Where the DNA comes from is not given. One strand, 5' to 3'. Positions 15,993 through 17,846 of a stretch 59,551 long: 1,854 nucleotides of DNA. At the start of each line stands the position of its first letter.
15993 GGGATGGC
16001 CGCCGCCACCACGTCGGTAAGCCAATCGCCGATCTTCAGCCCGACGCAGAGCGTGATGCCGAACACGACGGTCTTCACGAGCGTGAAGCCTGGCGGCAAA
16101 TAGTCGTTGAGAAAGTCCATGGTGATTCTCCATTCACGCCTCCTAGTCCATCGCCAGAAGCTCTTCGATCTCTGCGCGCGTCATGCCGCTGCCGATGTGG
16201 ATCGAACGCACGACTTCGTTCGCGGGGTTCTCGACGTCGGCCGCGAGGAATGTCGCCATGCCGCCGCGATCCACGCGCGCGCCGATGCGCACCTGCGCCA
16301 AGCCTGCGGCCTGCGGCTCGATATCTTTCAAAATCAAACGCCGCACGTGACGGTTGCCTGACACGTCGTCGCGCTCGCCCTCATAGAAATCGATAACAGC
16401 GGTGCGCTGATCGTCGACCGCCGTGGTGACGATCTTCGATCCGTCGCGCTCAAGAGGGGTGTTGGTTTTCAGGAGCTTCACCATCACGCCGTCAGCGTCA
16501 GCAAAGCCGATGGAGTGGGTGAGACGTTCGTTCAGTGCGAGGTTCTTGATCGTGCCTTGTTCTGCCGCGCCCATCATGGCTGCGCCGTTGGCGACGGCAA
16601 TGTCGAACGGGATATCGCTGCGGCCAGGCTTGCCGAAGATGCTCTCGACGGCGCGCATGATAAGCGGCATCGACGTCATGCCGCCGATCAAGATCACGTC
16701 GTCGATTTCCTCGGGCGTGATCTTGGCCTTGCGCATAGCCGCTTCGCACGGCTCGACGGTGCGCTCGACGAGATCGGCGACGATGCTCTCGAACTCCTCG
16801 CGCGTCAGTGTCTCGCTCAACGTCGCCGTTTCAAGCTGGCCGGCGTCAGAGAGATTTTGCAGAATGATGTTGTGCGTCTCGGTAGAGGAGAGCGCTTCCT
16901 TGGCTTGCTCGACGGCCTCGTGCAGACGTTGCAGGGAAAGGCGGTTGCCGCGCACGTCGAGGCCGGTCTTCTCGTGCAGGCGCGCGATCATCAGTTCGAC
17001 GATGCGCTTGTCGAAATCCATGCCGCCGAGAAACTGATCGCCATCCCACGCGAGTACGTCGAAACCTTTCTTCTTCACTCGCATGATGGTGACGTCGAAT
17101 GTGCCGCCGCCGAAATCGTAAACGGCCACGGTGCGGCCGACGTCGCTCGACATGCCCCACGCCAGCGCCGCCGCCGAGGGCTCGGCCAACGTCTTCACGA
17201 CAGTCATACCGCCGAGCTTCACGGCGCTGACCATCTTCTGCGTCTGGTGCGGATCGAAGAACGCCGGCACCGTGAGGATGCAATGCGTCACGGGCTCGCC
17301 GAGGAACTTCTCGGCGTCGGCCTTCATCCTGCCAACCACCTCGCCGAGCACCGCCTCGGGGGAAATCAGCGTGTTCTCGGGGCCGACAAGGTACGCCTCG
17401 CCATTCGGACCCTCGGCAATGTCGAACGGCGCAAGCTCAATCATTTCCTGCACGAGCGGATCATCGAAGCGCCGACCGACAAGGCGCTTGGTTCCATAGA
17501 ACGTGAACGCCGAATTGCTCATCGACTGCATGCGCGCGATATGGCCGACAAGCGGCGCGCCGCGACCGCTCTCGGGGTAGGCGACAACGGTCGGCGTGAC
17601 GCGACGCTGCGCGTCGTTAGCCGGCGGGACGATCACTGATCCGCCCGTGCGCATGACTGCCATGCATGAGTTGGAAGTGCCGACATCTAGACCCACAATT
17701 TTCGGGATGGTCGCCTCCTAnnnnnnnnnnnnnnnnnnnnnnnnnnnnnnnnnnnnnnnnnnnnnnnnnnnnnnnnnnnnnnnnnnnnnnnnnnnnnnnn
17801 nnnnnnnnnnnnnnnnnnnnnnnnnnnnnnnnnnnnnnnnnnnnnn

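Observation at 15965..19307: Lidless Hsp70 inside a four-gene membrane-protein cassette at the distal end of the late operon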

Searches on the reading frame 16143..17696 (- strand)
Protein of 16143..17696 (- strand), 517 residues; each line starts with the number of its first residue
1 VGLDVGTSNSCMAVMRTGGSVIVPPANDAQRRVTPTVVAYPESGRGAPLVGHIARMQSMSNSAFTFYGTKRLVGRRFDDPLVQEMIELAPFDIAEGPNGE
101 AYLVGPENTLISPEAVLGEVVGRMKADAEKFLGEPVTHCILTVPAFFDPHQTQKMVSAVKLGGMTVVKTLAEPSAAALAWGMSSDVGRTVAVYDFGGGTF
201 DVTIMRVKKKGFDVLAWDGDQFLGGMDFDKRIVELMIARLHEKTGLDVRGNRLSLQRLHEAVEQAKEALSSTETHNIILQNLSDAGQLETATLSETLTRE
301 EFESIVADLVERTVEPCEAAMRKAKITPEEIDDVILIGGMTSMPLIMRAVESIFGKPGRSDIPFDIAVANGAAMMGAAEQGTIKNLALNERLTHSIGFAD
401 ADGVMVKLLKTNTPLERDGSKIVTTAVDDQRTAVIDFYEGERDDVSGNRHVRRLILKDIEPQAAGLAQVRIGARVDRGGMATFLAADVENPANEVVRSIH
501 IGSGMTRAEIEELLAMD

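Call 3: search_protein_families(library=pfam, proteins=[window:16143-17696:-], max_evalue=0.01)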
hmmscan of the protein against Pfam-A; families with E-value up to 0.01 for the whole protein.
window:16143-17696:- (517 aa): 4 families
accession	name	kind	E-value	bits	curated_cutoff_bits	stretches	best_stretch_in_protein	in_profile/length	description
PF00012.26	HSP70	-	5e-128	428.4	20.6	1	1-513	2-510/599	Hsp70 protein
PF06723.19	MreB_Mbl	-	0.00049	19.5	27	1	138-359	95-302/327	MreB/Mbl protein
PF14450.12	FtsA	-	0.0019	19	31.8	0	193-363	3-112/127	Cell division protein FtsA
PF25284.1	DUF7874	-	0.0087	16.6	30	0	258-321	25-103/136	Family of unknown function (DUF7874)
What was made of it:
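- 16143..17708 (-): Lidless Hsp70 (NBD + linker + SBDβ + helix αA). Annotated GTG start at 17696 (517 aa); probable true start is ATC at 17708 (521 aa). PF00012 E=5e-128 (call 3).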

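Call 4: search_protein_families(library=phrogs, proteins=[window:16143-17696:-], max_evalue=0.01)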
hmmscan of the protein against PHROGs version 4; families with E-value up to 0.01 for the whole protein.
window:16143-17696:- (517 aa): 2 families
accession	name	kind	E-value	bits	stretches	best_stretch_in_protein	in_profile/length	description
phrog_22485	-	unknown function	1.5e-114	384.4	1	1-514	5-510/634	-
phrog_22570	-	unknown function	2.1e-05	24.2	1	188-378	150-327/682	-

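Call 6: search_dna_similar(query=window:16143-17696:-, collection=phages, mode=protein, max_rows=40)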
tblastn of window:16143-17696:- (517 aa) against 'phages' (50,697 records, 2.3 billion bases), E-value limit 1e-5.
Records with a match: 40; places in all: 47; records where one place covers at least 80% of the query: 27.
Best place of each record, by identity: <60% 40.
By first word of the organism name: Prevotella 15; uncultured 6; Acinetobacter 4; Listeria 4; Bacteriophage 4; Salmonella 2; Pseudomonas 1; Escherichia 1; Enterococcus 1; Staphylococcus 1; and 1 more.
By host as written in the record: - 15; Prevotella sp. 15; Listeria monocytogenes 4; Homo sapiens 1; Pseudomonas aeruginosa 1; Escherichia coli O157:H7 ATCC 43895 1; Enterococcus faecalis 1; Staphylococcus aureus 1; and 1 more.
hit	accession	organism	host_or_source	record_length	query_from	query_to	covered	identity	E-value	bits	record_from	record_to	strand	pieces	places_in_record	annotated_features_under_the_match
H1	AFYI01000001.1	Salmonella enterica subsp. enterica serovar Infantis str. ...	Homo sapiens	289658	1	514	99%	37.1%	3e-96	325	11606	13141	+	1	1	chaperone protein DnaK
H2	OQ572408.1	Pseudomonas phage Y6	Pseudomonas aeruginosa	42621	1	514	99%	36.8%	5e-99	333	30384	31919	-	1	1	record has no annotation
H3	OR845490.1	Escherichia phage ECO95 1-6-1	Escherichia coli O157:H7 ATCC 43895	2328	1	514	99%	36.8%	8e-101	325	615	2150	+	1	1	record has no annotation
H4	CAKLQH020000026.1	Acinetobacter phage MD-2021a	not known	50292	1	514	99%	36.4%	4e-93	316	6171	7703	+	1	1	dnaK: chaperone protein DnaK (Heat shock protein 70) (Heat shock 70 ...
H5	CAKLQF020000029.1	Acinetobacter phage MD-2021a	not known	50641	1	514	99%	36.4%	4e-93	316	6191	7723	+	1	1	dnaK: chaperone protein DnaK (Heat shock protein 70) (Heat shock 70 ...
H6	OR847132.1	Listeria phage LM 4-11-1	Listeria monocytogenes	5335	1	514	99%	33.8%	2e-74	261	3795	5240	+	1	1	record has no annotation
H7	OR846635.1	Enterococcus phage Efs 1-1-1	Enterococcus faecalis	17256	1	514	99%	32.9%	2e-73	259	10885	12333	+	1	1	record has no annotation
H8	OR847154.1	Listeria phage LM 4-11-1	Listeria monocytogenes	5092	1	514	99%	32.9%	8e-73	257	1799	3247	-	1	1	record has no annotation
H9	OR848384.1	Listeria phage LM 4-14-1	Listeria monocytogenes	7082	1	514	99%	32.9%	9e-73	257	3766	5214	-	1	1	record has no annotation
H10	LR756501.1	uncultured phage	metagenomic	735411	1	513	99%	33.0%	1e-65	236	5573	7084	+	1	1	record has no annotation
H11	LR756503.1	uncultured phage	metagenomic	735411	1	513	99%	33.0%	1e-65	236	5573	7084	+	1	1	record has no annotation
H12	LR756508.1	uncultured phage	metagenomic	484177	1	513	99%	32.8%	2e-71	253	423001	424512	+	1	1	record has no annotation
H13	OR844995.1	Staphylococcus phage SA 1306 Kay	Staphylococcus aureus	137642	1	514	99%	32.6%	6e-69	246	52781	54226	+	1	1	record has no annotation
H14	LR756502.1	uncultured phage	metagenomic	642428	1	513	99%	32.0%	3e-74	261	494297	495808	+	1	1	record has no annotation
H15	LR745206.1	uncultured phage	metagenomic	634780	1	515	100%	31.5%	2e-71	253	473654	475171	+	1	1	record has no annotation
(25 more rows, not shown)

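Call 8: find_homologous_proteins(query=window:16143-17696:-, max_evalue=1e-30)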
Query window:16143-17696:- (517 aa): 4358 proteins with E <= 1e-30 among 8000 candidates; the best 120 are listed.
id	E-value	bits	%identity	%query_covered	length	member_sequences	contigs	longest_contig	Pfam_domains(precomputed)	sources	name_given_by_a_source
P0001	0.0e+0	1102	100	97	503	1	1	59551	PF00012.27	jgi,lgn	-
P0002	3.3e-244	829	72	100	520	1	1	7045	PF00012.27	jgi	jgi:molecular chaperone DnaK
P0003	5.8e-208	710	61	100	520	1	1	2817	PF00012.27,PF06723.20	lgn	-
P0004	1.8e-160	553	52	99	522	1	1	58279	PF00012.27,PF06723.20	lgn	-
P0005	1.1e-159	551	54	96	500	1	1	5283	PF00012.27,PF06723.20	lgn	-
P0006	2.2e-128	447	44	100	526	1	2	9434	PF00012.27,PF06723.20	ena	-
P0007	3.0e-125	437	43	100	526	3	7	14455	PF00012.27,PF06723.20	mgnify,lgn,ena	mgnify:CR=1 FL=1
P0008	2.0e-114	401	42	100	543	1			PF00012.27,PF06723.20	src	-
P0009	3.0e-114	401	42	100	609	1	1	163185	PF00012.27,PF06723.20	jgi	jgi:molecular chaperone DnaK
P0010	1.4e-113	399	42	100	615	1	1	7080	PF00012.27,PF06723.20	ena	-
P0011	1.6e-113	398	42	100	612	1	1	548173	PF00012.27,PF06723.20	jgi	jgi:molecular chaperone DnaK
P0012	1.9e-113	398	41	100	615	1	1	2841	PF00012.27,PF06723.20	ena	-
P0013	4.2e-113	397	42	100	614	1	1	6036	PF00012.27,PF06723.20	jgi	-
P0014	5.3e-113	397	42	100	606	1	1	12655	PF00012.27,PF06723.20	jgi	jgi:molecular chaperone DnaK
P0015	5.8e-113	397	42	99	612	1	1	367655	PF00012.27,PF06723.20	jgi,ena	-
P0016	5.8e-113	397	42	100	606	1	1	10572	PF00012.27,PF06723.20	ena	-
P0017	6.6e-113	396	42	100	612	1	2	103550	PF00012.27,PF06723.20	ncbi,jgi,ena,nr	ncbi:MAG TPA: molecular chaperone DnaK [Pyrinomonadaceae bacterium]|nr:molecular chaperone DnaK [Pyr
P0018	1.0e-112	396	41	100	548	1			PF00012.27,PF06723.20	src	-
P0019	1.6e-112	395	42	100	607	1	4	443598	PF00012.27,PF06723.20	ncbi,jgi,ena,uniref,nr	ncbi:molecular chaperone DnaK [Pyrinomonas methylaliphatogenes]|jgi:molecular chaperone DnaK|uniref:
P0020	1.8e-112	395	42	100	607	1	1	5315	PF00012.27,PF06723.20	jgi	jgi:molecular chaperone DnaK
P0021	1.8e-112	395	42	100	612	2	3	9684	PF00012.27,PF06723.20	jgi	jgi:molecular chaperone DnaK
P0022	2.2e-112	395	41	99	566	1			PF00012.27,PF06723.20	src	-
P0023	2.2e-112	395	42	100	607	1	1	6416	PF00012.27,PF06723.20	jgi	jgi:molecular chaperone DnaK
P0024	3.2e-112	394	42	100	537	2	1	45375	PF00012.27,PF06723.20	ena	-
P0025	4.9e-112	394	42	99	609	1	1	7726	PF00012.27,PF06723.20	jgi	jgi:molecular chaperone DnaK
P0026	6.3e-112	393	41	99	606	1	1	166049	PF00012.27,PF06723.20,PF14450.13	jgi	jgi:molecular chaperone DnaK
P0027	7.4e-112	393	41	99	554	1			PF00012.27,PF06723.20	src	-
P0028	1.2e-111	392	42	100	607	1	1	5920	PF00012.27,PF06723.20,PF14450.13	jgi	jgi:molecular chaperone DnaK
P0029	1.3e-111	392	41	99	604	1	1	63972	PF00012.27,PF06723.20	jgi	jgi:molecular chaperone DnaK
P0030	1.7e-111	392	42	99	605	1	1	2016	PF00012.27,PF06723.20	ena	-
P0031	1.7e-111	392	42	99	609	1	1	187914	PF00012.27,PF06723.20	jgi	jgi:molecular chaperone DnaK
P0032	1.9e-111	392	41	99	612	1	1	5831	PF00012.27,PF06723.20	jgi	jgi:molecular chaperone DnaK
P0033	2.5e-111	391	41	100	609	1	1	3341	PF00012.27,PF06723.20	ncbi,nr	ncbi:MAG: molecular chaperone DnaK [Rubrivivax sp.]|nr:molecular chaperone DnaK [Pyrinomonadaceae ba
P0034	2.7e-111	391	41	100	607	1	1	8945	PF00012.27,PF06723.20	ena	-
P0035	3.1e-111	391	41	100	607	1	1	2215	PF00012.27,PF06723.20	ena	-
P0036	3.9e-111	391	41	100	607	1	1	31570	PF00012.27,PF06723.20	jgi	jgi:molecular chaperone DnaK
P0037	4.6e-111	390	41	100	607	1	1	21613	PF00012.27,PF06723.20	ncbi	ncbi:MAG: molecular chaperone DnaK [Pyrinomonadaceae bacterium]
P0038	5.2e-111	390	41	100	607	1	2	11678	PF00012.27,PF06723.20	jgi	jgi:molecular chaperone DnaK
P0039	5.2e-111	390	41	100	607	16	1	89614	PF00012.27,PF06723.20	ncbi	ncbi:MAG TPA: molecular chaperone DnaK [Pyrinomonadaceae bacterium]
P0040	5.9e-111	390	41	100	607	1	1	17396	PF00012.27,PF06723.20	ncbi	ncbi:MAG TPA: molecular chaperone DnaK [Pyrinomonadaceae bacterium]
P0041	6.0e-111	390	41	100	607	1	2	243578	PF00012.27,PF06723.20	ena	-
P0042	6.5e-111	390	41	100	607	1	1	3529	PF00012.27,PF06723.20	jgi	jgi:molecular chaperone DnaK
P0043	7.0e-111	390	41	100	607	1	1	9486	PF00012.27,PF06723.20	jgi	-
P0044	7.5e-111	390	41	100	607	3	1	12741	PF00012.27,PF06723.20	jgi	jgi:molecular chaperone DnaK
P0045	9.1e-111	389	41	100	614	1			PF00012.27,PF06723.20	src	-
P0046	1.1e-110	389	41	99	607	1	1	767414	PF00012.27,PF06723.20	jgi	jgi:molecular chaperone DnaK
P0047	1.1e-110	389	41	100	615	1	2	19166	PF00012.27,PF06723.20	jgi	jgi:molecular chaperone DnaK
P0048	1.2e-110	389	41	100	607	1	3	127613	PF00012.27,PF06723.20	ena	-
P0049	1.6e-110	389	41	100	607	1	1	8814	PF00012.27,PF06723.20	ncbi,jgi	ncbi:MAG TPA: molecular chaperone DnaK [Pyrinomonadaceae bacterium]|jgi:molecular chaperone DnaK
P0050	1.7e-110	389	41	99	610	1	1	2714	PF00012.27,PF06723.20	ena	-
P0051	1.7e-110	388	41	99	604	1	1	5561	PF00012.27,PF06723.20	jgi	jgi:molecular chaperone DnaK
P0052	1.8e-110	388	41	99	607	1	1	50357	PF00012.27,PF06723.20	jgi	jgi:molecular chaperone DnaK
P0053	1.8e-110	388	41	99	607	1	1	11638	PF00012.27,PF06723.20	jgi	jgi:molecular chaperone DnaK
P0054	1.9e-110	388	41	99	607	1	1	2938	PF00012.27,PF06723.20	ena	-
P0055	2.1e-110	388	41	100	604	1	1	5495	PF00012.27,PF06723.20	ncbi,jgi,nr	ncbi:MAG TPA: molecular chaperone DnaK [Pyrinomonadaceae bacterium]|nr:molecular chaperone DnaK [Pyr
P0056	2.1e-110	388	40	99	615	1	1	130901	PF00012.27,PF06723.20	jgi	jgi:molecular chaperone DnaK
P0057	2.2e-110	388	41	100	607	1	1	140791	PF00012.27,PF06723.20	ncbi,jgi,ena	ncbi:MAG TPA: molecular chaperone DnaK [Pyrinomonadaceae bacterium]|jgi:molecular chaperone DnaK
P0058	2.3e-110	388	41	100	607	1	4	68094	PF00012.27,PF06723.20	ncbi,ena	-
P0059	2.6e-110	388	41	100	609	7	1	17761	PF00012.27,PF06723.20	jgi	-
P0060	2.6e-110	388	41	100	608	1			PF00012.27,PF06723.20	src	-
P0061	2.7e-110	388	41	100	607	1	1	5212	PF00012.27,PF06723.20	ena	-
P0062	2.8e-110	388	41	100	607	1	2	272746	PF00012.27,PF06723.20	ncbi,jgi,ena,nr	ncbi:MAG TPA: molecular chaperone DnaK [Pyrinomonadaceae bacterium]|nr:molecular chaperone DnaK [Pyr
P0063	3.1e-110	388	41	100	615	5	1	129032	PF00012.27,PF06723.20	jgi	jgi:molecular chaperone DnaK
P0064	3.4e-110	387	41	100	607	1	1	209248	PF00012.27,PF06723.20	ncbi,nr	ncbi:MAG: molecular chaperone DnaK [Acidobacteria bacterium]|nr:molecular chaperone DnaK [Acidobacte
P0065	3.8e-110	387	41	100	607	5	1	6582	PF00012.27,PF06723.20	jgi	jgi:molecular chaperone DnaK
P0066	3.8e-110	387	41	99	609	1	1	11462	PF00012.27,PF06723.20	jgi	-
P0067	4.0e-110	387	41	100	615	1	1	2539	PF00012.27,PF06723.20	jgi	-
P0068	4.1e-110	387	41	100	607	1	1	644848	PF00012.27,PF06723.20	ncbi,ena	-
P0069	4.1e-110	387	41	100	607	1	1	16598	PF00012.27,PF06723.20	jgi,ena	jgi:molecular chaperone DnaK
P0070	4.7e-110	387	41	100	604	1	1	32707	PF00012.27,PF06723.20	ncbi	ncbi:MAG TPA: molecular chaperone DnaK [Pyrinomonadaceae bacterium]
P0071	5.2e-110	387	40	100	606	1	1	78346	PF00012.27,PF06723.20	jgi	jgi:molecular chaperone DnaK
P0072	5.2e-110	387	41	100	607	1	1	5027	PF00012.27,PF06723.20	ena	-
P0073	5.3e-110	387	41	100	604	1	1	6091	PF00012.27,PF06723.20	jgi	jgi:molecular chaperone DnaK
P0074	5.4e-110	387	40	100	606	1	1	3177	PF00012.27,PF06723.20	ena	-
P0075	5.7e-110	387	41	100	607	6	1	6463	PF00012.27,PF06723.20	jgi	jgi:molecular chaperone DnaK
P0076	5.8e-110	387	41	100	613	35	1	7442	PF00012.27,PF06723.20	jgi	jgi:molecular chaperone DnaK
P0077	7.3e-110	386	41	99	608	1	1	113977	PF00012.27,PF06723.20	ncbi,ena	-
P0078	7.8e-110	386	40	100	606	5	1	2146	PF00012.27,PF06723.20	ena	-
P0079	8.7e-110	386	41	99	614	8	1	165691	PF00012.27,PF06723.20,PF14450.13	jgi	jgi:molecular chaperone DnaK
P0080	8.7e-110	386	41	100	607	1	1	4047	PF00012.27,PF06723.20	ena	-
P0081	8.8e-110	386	41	99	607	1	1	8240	PF00012.27,PF06723.20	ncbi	-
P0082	9.8e-110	386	42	99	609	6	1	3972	PF00012.27,PF06723.20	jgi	jgi:molecular chaperone DnaK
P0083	1.0e-109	386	41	100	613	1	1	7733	PF00012.27,PF06723.20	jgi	jgi:molecular chaperone DnaK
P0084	1.0e-109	386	41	100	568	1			PF00012.27,PF06723.20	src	-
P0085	1.2e-109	386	41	99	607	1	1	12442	PF00012.27,PF06723.20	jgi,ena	-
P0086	1.2e-109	386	41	99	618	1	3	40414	PF00012.27,PF06723.20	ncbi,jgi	jgi:molecular chaperone DnaK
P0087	1.4e-109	385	41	99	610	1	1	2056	PF00012.27,PF06723.20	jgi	jgi:molecular chaperone DnaK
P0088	1.4e-109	385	41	100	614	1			PF00012.27,PF06723.20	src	-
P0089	1.7e-109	385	41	100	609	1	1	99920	PF00012.27,PF06723.20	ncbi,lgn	-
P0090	1.7e-109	385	40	100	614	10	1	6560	PF00012.27,PF06723.20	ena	-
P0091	1.8e-109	385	41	99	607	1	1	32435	PF00012.27,PF06723.20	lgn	-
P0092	2.3e-109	385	41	99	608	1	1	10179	PF00012.27,PF06723.20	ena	-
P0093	2.7e-109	385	40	99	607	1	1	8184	PF00012.27,PF06723.20,PF14450.13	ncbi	ncbi:MAG TPA: molecular chaperone DnaK [Pyrinomonadaceae bacterium]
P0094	2.8e-109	384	41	99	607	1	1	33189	PF00012.27,PF06723.20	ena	-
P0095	2.9e-109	384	40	99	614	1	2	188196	PF00012.27,PF06723.20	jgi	jgi:molecular chaperone DnaK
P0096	2.9e-109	384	40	99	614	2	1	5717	PF00012.27,PF06723.20,PF14450.13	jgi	jgi:molecular chaperone DnaK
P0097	2.9e-109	384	42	99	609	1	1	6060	PF00012.27,PF06723.20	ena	-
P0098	3.2e-109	384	41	99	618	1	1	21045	PF00012.27,PF06723.20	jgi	jgi:molecular chaperone DnaK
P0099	3.3e-109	384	41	99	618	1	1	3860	PF00012.27,PF06723.20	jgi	jgi:molecular chaperone DnaK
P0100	3.3e-109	384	41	99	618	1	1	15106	PF00012.27,PF06723.20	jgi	jgi:molecular chaperone DnaK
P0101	3.4e-109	384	40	100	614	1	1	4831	PF00012.27,PF06723.20,PF14450.13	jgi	jgi:molecular chaperone DnaK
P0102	3.4e-109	384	41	100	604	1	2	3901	PF00012.27,PF06723.20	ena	-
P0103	3.5e-109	384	40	99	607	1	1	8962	PF00012.27,PF06723.20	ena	-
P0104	3.7e-109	384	40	99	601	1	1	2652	PF00012.27,PF06723.20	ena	-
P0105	3.9e-109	384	42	94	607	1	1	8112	PF00012.27,PF06723.20,PF14450.13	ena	-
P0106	4.0e-109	384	40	99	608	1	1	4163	PF00012.27,PF06723.20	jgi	jgi:molecular chaperone DnaK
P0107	4.1e-109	384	41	99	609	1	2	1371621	PF00012.27,PF06723.20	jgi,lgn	jgi:molecular chaperone DnaK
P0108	4.2e-109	384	40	99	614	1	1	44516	PF00012.27,PF06723.20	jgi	jgi:molecular chaperone DnaK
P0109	4.4e-109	384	40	99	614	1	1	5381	PF00012.27,PF06723.20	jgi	jgi:molecular chaperone DnaK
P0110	4.5e-109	384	41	100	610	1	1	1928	PF00012.27,PF06723.20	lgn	-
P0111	5.1e-109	384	41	99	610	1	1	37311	PF00012.27,PF06723.20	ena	-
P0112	6.2e-109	383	40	99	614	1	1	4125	PF00012.27,PF06723.20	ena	-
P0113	6.3e-109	383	42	94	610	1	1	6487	PF00012.27,PF06723.20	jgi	jgi:molecular chaperone DnaK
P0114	6.6e-109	383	41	100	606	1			PF00012.27,PF06723.20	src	-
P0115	6.9e-109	383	40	100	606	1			PF00012.27,PF06723.20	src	-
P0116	7.0e-109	383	40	99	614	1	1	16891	PF00012.27,PF06723.20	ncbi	ncbi:MAG: molecular chaperone DnaK [Pyrinomonadaceae bacterium]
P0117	7.8e-109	383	41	99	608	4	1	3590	PF00012.27,PF06723.20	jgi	jgi:molecular chaperone DnaK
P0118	8.4e-109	383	41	99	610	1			PF00012.27,PF06723.20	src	-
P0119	8.9e-109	383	41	99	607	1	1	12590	PF00012.27,PF06723.20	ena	-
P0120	9.3e-109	383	41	99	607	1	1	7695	PF00012.27,PF06723.20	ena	-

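Call 9: find_encoding_contigs(protein=P0004, flank=10000, max_places=3)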
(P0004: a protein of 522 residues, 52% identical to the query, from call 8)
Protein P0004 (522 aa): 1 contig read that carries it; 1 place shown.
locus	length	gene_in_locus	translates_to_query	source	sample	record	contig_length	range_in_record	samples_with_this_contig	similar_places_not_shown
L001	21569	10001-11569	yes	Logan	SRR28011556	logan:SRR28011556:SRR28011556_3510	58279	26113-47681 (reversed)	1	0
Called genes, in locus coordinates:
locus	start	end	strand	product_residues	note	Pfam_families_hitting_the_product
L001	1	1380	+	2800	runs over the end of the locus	PF18838:LPD23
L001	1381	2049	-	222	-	PF07463:NUMOD4 (faint), PF13392:HNH_3, PF02796:HTH_7 (weak)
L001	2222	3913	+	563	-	-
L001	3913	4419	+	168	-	-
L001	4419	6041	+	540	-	PF12708:Pect-lyase_RHGA_epim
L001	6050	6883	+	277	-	-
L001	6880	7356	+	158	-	PF06035:Peptidase_C93 (weak)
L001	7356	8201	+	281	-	-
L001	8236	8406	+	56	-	-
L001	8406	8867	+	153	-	-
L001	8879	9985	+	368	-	-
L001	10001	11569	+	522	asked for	PF00012:HSP70, PF06723:MreB_Mbl (weak)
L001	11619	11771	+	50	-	-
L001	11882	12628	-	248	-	-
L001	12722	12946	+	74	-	-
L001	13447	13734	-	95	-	-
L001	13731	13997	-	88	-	-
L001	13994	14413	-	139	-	-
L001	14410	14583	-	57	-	-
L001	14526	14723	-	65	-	-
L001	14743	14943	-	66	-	-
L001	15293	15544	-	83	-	-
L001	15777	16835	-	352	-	PF00589:Phage_integrase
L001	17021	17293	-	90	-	-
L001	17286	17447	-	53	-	-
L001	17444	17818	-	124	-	-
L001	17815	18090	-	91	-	-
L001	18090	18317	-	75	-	-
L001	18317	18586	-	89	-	-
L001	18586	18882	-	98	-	-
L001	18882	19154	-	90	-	-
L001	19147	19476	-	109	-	-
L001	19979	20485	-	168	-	-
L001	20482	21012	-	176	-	-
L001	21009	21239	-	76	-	-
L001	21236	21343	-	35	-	-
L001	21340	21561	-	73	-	-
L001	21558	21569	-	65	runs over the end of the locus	-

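Call 10: find_encoding_contigs(protein=P0002, flank=10000, max_places=3)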
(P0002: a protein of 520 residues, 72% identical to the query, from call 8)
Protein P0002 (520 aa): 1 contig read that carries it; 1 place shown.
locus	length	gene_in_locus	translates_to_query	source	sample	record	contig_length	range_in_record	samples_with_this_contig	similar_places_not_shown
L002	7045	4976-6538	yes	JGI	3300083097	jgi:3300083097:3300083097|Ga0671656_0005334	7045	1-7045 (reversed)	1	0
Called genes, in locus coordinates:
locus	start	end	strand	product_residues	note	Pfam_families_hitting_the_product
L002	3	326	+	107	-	?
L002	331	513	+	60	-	-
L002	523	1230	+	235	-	-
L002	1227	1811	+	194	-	PF13640:2OG-FeII_Oxy_3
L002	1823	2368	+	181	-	-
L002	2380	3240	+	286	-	-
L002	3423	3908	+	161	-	-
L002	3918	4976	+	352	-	-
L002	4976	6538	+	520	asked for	PF00012:HSP70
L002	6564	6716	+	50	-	-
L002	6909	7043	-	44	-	?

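Call 11: find_encoding_contigs(protein=P0007, flank=10000, max_places=4)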
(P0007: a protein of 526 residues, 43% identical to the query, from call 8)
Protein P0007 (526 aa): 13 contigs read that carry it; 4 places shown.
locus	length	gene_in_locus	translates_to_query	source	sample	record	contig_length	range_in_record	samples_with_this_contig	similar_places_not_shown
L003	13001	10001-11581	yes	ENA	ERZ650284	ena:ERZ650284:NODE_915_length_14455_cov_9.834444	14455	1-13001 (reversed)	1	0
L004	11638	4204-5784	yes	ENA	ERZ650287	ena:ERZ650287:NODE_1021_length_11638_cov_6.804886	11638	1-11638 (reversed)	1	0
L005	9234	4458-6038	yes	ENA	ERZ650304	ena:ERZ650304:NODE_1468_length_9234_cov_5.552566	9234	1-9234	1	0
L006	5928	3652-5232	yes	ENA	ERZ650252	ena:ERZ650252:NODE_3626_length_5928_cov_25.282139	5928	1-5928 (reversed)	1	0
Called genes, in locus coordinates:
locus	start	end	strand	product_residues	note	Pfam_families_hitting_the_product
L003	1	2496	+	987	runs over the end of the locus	-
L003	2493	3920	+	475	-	PF11134:Phage_stabilise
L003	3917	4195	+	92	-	-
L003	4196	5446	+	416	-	PF21722:Gly_rich_2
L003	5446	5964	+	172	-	-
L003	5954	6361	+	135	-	-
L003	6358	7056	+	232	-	-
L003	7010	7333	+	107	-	-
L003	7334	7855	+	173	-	-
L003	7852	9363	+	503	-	-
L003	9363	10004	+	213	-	PF13392:HNH_3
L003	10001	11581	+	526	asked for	PF00012:HSP70, PF06723:MreB_Mbl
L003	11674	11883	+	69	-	-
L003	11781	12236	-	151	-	-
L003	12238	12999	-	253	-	?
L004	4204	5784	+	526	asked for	PF00012:HSP70, PF06723:MreB_Mbl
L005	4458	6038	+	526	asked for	PF00012:HSP70, PF06723:MreB_Mbl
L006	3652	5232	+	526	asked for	PF00012:HSP70, PF06723:MreB_Mbl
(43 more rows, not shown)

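Call 14: search_protein_families(library=padloc, proteins=[window:16143-17696:-], max_evalue=0.01)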
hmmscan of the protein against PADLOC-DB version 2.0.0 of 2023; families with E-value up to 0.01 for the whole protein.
window:16143-17696:- (517 aa): 0 families
